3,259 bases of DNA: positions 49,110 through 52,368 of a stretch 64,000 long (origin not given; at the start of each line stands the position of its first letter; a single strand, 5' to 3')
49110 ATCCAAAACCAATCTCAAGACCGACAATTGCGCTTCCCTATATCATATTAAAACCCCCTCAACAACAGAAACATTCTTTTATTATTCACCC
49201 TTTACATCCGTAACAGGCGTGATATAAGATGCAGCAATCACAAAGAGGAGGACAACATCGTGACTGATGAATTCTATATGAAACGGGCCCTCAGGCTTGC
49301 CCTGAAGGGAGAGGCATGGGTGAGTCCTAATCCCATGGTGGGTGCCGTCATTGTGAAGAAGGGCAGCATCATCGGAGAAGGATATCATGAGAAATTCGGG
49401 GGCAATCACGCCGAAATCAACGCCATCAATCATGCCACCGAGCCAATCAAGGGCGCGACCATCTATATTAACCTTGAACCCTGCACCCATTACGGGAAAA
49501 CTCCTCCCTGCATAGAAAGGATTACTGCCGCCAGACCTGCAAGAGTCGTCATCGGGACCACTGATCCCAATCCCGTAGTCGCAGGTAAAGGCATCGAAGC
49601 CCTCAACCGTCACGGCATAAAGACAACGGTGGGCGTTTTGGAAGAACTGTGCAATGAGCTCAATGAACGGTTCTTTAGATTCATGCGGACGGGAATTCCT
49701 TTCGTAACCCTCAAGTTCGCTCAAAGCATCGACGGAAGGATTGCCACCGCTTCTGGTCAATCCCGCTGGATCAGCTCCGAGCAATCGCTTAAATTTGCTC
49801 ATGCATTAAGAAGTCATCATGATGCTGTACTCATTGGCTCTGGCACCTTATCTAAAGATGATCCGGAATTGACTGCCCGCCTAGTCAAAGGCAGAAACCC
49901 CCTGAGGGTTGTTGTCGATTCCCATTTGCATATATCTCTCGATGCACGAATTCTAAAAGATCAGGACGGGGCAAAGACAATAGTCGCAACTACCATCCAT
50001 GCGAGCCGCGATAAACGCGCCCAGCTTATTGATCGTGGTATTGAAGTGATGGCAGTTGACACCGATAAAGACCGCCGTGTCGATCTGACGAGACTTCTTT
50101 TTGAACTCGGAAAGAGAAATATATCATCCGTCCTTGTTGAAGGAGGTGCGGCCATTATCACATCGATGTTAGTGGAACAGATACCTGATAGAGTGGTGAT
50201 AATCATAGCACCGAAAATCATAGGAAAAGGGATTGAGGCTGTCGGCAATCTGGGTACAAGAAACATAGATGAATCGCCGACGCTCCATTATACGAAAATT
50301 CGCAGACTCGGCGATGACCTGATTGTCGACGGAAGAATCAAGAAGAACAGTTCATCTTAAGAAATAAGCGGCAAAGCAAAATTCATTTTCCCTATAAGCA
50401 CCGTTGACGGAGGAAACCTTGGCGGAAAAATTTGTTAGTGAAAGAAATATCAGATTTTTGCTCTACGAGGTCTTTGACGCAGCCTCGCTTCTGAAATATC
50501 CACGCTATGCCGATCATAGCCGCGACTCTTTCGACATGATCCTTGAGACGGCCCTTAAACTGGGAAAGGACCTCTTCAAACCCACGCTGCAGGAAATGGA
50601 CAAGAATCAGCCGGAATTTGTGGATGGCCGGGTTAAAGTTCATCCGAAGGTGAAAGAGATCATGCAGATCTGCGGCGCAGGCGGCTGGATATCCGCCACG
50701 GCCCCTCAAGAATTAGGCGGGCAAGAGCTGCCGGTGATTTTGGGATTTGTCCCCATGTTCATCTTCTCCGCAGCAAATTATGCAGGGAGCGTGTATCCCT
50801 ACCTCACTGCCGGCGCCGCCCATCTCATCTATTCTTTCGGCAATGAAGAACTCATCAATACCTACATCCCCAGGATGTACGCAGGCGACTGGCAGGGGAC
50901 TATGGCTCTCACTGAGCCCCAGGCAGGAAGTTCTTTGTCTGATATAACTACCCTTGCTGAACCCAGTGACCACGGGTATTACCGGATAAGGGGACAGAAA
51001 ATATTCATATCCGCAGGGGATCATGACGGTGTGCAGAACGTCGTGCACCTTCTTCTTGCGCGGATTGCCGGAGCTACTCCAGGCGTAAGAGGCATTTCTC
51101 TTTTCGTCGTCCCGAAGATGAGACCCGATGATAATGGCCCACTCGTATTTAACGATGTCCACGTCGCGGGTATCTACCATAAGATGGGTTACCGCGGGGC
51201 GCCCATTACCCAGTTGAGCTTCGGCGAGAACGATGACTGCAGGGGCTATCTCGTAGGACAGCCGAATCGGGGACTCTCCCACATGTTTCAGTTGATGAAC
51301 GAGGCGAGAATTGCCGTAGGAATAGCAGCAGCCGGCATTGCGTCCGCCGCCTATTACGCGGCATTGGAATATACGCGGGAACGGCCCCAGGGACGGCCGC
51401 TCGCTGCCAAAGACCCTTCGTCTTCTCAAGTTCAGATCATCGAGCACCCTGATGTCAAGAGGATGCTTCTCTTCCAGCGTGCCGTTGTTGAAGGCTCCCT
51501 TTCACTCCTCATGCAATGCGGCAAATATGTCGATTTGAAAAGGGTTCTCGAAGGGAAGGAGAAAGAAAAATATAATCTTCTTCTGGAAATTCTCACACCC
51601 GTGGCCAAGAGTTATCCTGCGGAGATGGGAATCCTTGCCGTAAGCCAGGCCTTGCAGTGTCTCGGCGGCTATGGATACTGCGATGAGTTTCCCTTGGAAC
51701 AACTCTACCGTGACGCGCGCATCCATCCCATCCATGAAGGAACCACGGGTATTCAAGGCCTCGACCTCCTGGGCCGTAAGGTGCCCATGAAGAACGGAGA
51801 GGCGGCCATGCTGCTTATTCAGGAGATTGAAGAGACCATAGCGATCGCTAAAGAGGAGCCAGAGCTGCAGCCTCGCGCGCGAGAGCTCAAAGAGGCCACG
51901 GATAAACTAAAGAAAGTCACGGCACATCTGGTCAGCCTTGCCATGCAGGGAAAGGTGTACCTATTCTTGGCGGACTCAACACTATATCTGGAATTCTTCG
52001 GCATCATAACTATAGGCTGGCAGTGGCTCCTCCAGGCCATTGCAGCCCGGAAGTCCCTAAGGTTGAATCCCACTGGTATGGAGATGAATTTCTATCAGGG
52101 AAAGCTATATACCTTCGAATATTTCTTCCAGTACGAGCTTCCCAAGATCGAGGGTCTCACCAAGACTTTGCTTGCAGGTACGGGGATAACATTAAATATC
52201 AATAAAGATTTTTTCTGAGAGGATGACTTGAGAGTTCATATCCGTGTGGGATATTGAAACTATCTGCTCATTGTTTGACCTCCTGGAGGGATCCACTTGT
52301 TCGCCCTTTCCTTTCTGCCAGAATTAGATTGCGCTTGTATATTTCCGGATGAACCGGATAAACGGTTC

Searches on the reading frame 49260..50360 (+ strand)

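Call 33: search_protein_families(library=ncbifam, proteins=[window:49260-50360:+], max_evalue=0.00001)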
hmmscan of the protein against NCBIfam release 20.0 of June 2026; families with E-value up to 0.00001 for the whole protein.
window:49260-50360:+ (366 aa): 8 families
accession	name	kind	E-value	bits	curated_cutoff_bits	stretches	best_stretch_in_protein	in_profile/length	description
TIGR00326.1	eubact_ribD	equivalog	8e-106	354.1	156.35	1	7-355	1-341/343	bifunctional diaminohydroxyphosphoribosylaminopyrimidine deaminase/5-amino-6-(5-phosphoribosylamino)uracil reductase RibD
NF008052.0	PRK10786.1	equivalog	7.2e-88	294.7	500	1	1-356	1-362/367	bifunctional diaminohydroxyphosphoribosylaminopyrimidine deaminase/5-amino-6-(5-phosphoribosylamino)uracil reductase RibD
TIGR00227.1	ribD_Cterm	domain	1.3e-59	201.3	150.15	1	146-358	2-214/216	riboflavin-specific deaminase C-terminal domain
TIGR01508.1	rib_reduct_arch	equivalog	4.5e-44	150.2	186.45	1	147-357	1-207/210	2,5-diamino-6-(ribosylamino)-4(3H)-pyrimidinone 5'-phosphate reductase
NF008113.2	PRK10860.1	equivalog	5.9e-14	52.2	150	1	2-144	6-153/165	tRNA adenosine(34) deaminase TadA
NF010663.0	PRK14059.1-1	equivalog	4.4e-13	49.2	184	1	154-330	35-219/253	pyrimidine reductase family protein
NF010665.0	PRK14059.1-4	equivalog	3.7e-11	42.8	274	1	148-323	42-224/260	pyrimidine reductase family protein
NF010664.0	PRK14059.1-2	equivalog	7.8e-11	42.1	226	1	152-325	42-222/257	pyrimidine reductase family protein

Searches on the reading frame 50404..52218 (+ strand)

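Call 34: search_protein_families(library=ncbifam, proteins=[window:50404-52218:+], max_evalue=1e-25)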
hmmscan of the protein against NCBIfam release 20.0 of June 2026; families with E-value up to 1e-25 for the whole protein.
window:50404-52218:+ (604 aa): 5 families
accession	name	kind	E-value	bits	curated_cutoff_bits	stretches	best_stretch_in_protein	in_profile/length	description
NF042972.1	AcrlCoAredClosAcrC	equivalog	6.2e-38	130.5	640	0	94-335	49-276/378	acryloyl-CoA reductase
NF042439.1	SulpropCoADesulf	equivalog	1e-32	113.3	600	0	95-334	38-268/379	3-sulfinopropanoyl-CoA desulfinase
NF045552.1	GlutCoADH_Des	equivalog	5.7e-31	108.1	470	1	82-450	38-370/387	glutaryl-CoA dehydrogenase Acd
NF058590.1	AcCoDHFadEBacil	equivalog_domain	2.4e-29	102.3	600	1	82-515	54-469/586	acyl-CoA dehydrogenase FadE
NF008594.0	PRK11561.1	equivalog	2.7e-27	95.3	545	1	167-514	182-494/540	isovaleryl-CoA dehydrogenase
